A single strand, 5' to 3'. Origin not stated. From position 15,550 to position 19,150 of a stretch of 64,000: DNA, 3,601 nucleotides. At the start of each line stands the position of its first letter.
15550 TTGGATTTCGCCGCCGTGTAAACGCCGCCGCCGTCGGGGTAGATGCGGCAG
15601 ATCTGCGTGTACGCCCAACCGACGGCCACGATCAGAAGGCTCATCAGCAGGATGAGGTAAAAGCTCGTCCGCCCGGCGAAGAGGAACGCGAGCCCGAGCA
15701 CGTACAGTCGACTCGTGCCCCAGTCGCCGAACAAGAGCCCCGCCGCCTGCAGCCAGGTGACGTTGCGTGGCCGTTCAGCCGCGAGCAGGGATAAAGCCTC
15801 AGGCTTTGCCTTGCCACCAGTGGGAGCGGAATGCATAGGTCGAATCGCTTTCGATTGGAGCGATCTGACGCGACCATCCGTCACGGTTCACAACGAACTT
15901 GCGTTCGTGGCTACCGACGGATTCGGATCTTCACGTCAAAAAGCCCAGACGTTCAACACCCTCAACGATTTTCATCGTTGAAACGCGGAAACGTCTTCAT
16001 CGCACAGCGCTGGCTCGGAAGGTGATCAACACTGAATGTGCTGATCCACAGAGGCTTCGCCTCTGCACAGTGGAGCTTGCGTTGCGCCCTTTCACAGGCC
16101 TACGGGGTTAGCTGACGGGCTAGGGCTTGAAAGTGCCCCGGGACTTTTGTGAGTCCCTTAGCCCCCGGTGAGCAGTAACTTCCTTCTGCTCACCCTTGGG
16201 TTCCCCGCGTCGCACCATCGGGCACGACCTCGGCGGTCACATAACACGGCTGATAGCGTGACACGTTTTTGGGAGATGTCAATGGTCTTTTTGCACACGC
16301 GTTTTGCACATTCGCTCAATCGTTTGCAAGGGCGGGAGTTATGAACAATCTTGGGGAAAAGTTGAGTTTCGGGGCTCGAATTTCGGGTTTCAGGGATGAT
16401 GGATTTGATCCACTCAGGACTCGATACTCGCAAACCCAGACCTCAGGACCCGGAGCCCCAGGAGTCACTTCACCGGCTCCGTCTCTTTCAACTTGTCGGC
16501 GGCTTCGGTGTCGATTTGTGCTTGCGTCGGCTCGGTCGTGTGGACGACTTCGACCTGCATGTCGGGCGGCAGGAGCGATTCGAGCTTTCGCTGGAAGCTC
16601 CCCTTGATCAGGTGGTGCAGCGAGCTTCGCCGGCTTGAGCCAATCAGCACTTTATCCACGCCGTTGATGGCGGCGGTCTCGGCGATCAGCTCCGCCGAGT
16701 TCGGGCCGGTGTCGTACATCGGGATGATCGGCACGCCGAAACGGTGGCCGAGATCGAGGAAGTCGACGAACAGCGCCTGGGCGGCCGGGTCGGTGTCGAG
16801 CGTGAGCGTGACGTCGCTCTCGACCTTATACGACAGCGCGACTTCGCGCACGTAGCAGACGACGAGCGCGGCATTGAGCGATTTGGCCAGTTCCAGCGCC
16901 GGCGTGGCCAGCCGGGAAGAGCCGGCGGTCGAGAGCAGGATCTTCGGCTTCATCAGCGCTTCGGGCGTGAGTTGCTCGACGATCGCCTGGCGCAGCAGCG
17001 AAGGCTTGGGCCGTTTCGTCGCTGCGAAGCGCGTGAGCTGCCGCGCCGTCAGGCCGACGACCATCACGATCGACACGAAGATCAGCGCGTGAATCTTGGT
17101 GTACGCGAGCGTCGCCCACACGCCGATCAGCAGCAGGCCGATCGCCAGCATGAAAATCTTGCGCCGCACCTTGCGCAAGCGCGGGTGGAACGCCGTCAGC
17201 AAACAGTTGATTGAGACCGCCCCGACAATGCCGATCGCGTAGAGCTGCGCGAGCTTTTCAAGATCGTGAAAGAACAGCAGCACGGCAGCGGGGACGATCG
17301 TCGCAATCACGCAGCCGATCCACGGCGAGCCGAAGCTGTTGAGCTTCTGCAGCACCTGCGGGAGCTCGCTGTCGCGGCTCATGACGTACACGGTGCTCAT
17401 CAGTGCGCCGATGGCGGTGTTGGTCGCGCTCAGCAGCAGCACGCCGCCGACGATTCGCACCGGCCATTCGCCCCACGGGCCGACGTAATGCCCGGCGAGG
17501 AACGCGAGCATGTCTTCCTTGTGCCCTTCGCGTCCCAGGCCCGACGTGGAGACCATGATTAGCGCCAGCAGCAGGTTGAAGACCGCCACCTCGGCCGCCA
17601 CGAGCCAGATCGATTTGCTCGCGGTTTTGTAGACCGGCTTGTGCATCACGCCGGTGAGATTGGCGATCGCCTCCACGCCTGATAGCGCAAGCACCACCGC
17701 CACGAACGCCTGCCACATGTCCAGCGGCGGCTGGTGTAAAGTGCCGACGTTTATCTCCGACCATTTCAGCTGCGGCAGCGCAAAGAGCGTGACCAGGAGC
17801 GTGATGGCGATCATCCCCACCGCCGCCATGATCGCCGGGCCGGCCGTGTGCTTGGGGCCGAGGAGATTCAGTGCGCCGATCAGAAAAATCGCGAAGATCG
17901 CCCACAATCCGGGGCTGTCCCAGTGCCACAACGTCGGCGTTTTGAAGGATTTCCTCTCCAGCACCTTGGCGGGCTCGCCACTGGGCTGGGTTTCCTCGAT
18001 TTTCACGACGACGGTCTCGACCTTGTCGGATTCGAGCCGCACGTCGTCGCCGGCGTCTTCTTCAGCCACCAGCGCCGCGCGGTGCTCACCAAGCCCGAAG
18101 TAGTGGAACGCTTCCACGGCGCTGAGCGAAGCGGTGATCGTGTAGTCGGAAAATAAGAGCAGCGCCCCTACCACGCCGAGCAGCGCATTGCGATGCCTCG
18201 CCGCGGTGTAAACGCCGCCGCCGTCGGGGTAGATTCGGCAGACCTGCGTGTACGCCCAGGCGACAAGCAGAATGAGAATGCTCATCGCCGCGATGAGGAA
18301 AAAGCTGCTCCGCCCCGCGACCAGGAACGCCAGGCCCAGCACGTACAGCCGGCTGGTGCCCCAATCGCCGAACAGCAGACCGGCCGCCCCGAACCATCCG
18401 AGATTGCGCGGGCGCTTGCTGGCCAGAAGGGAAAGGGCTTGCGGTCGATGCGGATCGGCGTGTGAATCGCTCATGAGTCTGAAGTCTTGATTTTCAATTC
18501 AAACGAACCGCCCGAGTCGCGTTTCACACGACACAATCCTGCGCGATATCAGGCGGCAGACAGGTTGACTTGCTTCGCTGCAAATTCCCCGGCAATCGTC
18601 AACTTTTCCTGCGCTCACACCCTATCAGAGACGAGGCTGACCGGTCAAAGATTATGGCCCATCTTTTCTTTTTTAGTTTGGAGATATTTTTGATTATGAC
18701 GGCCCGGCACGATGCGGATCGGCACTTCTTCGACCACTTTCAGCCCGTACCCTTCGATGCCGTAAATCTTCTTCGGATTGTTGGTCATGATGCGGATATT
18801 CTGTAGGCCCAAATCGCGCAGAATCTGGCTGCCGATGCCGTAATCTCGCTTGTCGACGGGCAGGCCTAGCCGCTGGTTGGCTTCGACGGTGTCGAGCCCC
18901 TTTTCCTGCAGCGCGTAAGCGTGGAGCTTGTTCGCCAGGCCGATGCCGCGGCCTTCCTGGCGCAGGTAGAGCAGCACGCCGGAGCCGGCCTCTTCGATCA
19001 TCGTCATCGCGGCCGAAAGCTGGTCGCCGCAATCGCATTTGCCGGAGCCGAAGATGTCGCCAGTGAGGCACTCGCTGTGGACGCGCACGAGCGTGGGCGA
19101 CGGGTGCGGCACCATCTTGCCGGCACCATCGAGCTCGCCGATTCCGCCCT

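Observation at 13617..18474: Tandem paralogous KUP/APC-like transporter-Usp fusions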

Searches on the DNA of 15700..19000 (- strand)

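Call 20: search_rna_families(source=window, start=15700, end=19000, threshold=evalue, max_evalue=5)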
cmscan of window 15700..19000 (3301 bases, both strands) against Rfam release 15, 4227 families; matches with E-value up to 5: 3.
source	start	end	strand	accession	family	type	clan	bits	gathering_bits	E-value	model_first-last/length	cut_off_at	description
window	16082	16245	-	RF00379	c-di-AMP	Cis-reg; riboswitch;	-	63.7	38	1e-13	1-134/134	no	c-di-AMP riboswitch aptamer (ydaO/yuaA leader)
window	17259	17340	+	RF02851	Ysr283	Gene; antisense;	-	21.7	58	0.0033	1-253/253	no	Yersinia sRNA 283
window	16085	16159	+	RF02207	WT1-AS_5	Gene; lncRNA;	-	15.9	80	1.5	1-79/79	no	WT1 antisense RNA conserved region 5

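Call 21: search_rna_families(source=window, start=15800, end=16500, threshold=gathering, show_alignments=1)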
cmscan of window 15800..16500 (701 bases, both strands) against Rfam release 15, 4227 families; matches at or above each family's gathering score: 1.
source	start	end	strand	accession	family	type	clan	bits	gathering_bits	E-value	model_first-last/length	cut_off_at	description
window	16082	16245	-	RF00379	c-di-AMP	Cis-reg; riboswitch;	-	63.7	38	2.2e-14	1-134/134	no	c-di-AMP riboswitch aptamer (ydaO/yuaA leader)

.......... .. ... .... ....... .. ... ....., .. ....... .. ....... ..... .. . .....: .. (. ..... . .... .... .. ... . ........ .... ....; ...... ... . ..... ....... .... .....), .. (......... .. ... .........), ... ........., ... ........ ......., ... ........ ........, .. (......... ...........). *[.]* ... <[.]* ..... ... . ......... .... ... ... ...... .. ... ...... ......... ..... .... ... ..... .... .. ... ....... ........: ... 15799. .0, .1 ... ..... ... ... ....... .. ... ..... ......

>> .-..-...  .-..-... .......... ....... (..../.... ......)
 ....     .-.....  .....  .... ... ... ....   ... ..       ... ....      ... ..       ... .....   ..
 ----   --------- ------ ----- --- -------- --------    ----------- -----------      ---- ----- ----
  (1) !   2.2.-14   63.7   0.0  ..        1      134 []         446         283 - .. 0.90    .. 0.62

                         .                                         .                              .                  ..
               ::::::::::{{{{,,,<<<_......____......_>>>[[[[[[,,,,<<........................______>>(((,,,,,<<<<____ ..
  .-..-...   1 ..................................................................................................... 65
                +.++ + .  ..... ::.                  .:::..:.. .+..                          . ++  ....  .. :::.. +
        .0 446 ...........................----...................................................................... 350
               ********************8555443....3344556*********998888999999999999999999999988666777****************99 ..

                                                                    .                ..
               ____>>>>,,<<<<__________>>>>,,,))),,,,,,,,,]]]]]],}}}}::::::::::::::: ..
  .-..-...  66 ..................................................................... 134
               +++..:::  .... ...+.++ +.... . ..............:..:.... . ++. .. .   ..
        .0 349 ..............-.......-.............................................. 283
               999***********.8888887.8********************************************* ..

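Call 35: search_rna_families(sources=[L002, L003, L004, L005, L006, L007, L008, L009, L010, L011, L012, L013, L014, L015, L016, L017, L018, L019], threshold=gathering)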
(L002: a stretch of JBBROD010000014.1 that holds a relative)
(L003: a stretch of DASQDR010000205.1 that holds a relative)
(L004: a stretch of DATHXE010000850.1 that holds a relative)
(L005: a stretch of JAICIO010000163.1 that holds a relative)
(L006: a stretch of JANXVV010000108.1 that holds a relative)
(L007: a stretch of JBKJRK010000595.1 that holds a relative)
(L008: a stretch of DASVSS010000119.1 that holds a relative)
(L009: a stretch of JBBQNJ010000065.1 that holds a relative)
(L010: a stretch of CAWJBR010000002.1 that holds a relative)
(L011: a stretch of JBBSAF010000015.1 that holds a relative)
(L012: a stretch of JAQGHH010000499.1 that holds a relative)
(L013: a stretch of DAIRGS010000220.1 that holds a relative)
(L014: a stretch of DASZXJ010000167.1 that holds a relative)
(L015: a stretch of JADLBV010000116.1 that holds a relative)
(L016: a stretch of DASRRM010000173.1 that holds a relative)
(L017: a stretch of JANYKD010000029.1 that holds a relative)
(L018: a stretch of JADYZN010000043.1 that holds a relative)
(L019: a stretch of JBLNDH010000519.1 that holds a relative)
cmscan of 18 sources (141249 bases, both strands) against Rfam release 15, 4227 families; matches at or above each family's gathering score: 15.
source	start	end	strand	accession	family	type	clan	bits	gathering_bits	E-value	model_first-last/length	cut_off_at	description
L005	6727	6891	+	RF00379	c-di-AMP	Cis-reg; riboswitch;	-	66.8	38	5.8e-13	1-134/134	no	c-di-AMP riboswitch aptamer (ydaO/yuaA leader)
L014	132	293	+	RF00379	c-di-AMP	Cis-reg; riboswitch;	-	66.4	38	7.8e-13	1-134/134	no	c-di-AMP riboswitch aptamer (ydaO/yuaA leader)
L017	2584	2657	-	RF00005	tRNA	Gene; tRNA;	CL00001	66.4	29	6.9e-12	1-71/71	no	tRNA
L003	3328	3493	+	RF00379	c-di-AMP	Cis-reg; riboswitch;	-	63.3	38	5.4e-12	1-134/134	no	c-di-AMP riboswitch aptamer (ydaO/yuaA leader)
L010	3677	3840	+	RF00379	c-di-AMP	Cis-reg; riboswitch;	-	61.7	38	1.5e-11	1-134/134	no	c-di-AMP riboswitch aptamer (ydaO/yuaA leader)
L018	3623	3794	+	RF00379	c-di-AMP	Cis-reg; riboswitch;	-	61.1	38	2.2e-11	1-134/134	no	c-di-AMP riboswitch aptamer (ydaO/yuaA leader)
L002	6054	6217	+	RF00379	c-di-AMP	Cis-reg; riboswitch;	-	60.9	38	2.6e-11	1-134/134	no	c-di-AMP riboswitch aptamer (ydaO/yuaA leader)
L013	221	385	+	RF00379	c-di-AMP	Cis-reg; riboswitch;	-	60.6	38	3.1e-11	1-134/134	no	c-di-AMP riboswitch aptamer (ydaO/yuaA leader)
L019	3593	3763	+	RF00379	c-di-AMP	Cis-reg; riboswitch;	-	60.3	38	3.9e-11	1-134/134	no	c-di-AMP riboswitch aptamer (ydaO/yuaA leader)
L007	721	878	+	RF00379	c-di-AMP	Cis-reg; riboswitch;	-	60.2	38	4.1e-11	1-134/134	no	c-di-AMP riboswitch aptamer (ydaO/yuaA leader)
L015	3625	3794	+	RF00379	c-di-AMP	Cis-reg; riboswitch;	-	58.8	38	9.9e-11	1-134/134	no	c-di-AMP riboswitch aptamer (ydaO/yuaA leader)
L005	6413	6625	-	RF00379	c-di-AMP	Cis-reg; riboswitch;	-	58.3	38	1.4e-10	1-134/134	no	c-di-AMP riboswitch aptamer (ydaO/yuaA leader)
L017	2935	3116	+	RF00379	c-di-AMP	Cis-reg; riboswitch;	-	58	38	1.6e-10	1-134/134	no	c-di-AMP riboswitch aptamer (ydaO/yuaA leader)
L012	94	318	-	RF00379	c-di-AMP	Cis-reg; riboswitch;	-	55.5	38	8.2e-10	1-134/134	no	c-di-AMP riboswitch aptamer (ydaO/yuaA leader)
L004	1595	1793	+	RF00379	c-di-AMP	Cis-reg; riboswitch;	-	54.8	38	1.3e-09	1-134/134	no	c-di-AMP riboswitch aptamer (ydaO/yuaA leader)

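Call 37: search_rna_families(sources=[L031, L032, L033, L034, L035, L036, L037, L038, L039, L040, L041, L042, L043, L044, L045, L046, L047], threshold=gathering)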
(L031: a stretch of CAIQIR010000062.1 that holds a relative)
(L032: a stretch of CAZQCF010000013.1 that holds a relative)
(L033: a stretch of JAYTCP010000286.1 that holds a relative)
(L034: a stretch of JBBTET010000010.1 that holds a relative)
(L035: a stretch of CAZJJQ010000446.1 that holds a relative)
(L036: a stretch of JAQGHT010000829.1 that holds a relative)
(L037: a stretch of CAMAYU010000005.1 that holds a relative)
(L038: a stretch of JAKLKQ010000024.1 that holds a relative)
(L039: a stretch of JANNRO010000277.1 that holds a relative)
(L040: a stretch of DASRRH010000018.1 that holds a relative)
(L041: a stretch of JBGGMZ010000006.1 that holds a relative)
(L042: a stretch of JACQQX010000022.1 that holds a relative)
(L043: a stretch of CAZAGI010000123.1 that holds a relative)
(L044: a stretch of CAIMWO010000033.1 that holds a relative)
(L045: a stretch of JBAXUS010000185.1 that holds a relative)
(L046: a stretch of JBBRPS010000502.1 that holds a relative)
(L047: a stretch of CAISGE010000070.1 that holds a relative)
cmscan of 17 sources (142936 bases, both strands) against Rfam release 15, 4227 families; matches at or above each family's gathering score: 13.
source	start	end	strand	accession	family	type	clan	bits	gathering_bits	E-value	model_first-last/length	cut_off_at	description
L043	1621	1760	+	RF00379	c-di-AMP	Cis-reg; riboswitch;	-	93.4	38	2.3e-20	1-134/134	no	c-di-AMP riboswitch aptamer (ydaO/yuaA leader)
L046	2963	3102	+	RF00379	c-di-AMP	Cis-reg; riboswitch;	-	77.9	38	4.9e-16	1-134/134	no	c-di-AMP riboswitch aptamer (ydaO/yuaA leader)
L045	3768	3971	+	RF00379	c-di-AMP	Cis-reg; riboswitch;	-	77.1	38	8e-16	1-134/134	no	c-di-AMP riboswitch aptamer (ydaO/yuaA leader)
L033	3526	3598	-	RF00005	tRNA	Gene; tRNA;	CL00001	73.9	29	5.9e-14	1-71/71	no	tRNA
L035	552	624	-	RF00005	tRNA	Gene; tRNA;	CL00001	73.9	29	5.9e-14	1-71/71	no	tRNA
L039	3455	3527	-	RF00005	tRNA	Gene; tRNA;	CL00001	73.2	29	9.2e-14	1-71/71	no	tRNA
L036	3710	3885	+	RF00379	c-di-AMP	Cis-reg; riboswitch;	-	71.9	38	2.2e-14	1-134/134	no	c-di-AMP riboswitch aptamer (ydaO/yuaA leader)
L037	3710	3860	+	RF00379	c-di-AMP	Cis-reg; riboswitch;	-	67.9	38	2.9e-13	1-134/134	no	c-di-AMP riboswitch aptamer (ydaO/yuaA leader)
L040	7242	7315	+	RF00005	tRNA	Gene; tRNA;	CL00001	66.2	29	7.6e-12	1-71/71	no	tRNA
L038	3648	3793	+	RF00379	c-di-AMP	Cis-reg; riboswitch;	-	65.2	38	1.6e-12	1-134/134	no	c-di-AMP riboswitch aptamer (ydaO/yuaA leader)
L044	3711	3890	+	RF00379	c-di-AMP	Cis-reg; riboswitch;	-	61.2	38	2.1e-11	1-134/134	no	c-di-AMP riboswitch aptamer (ydaO/yuaA leader)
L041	3782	3931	+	RF00379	c-di-AMP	Cis-reg; riboswitch;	-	54.5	38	1.6e-09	1-134/134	no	c-di-AMP riboswitch aptamer (ydaO/yuaA leader)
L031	285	370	-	RF00005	tRNA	Gene; tRNA;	CL00001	52.9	29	3.5e-08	1-71/71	no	tRNA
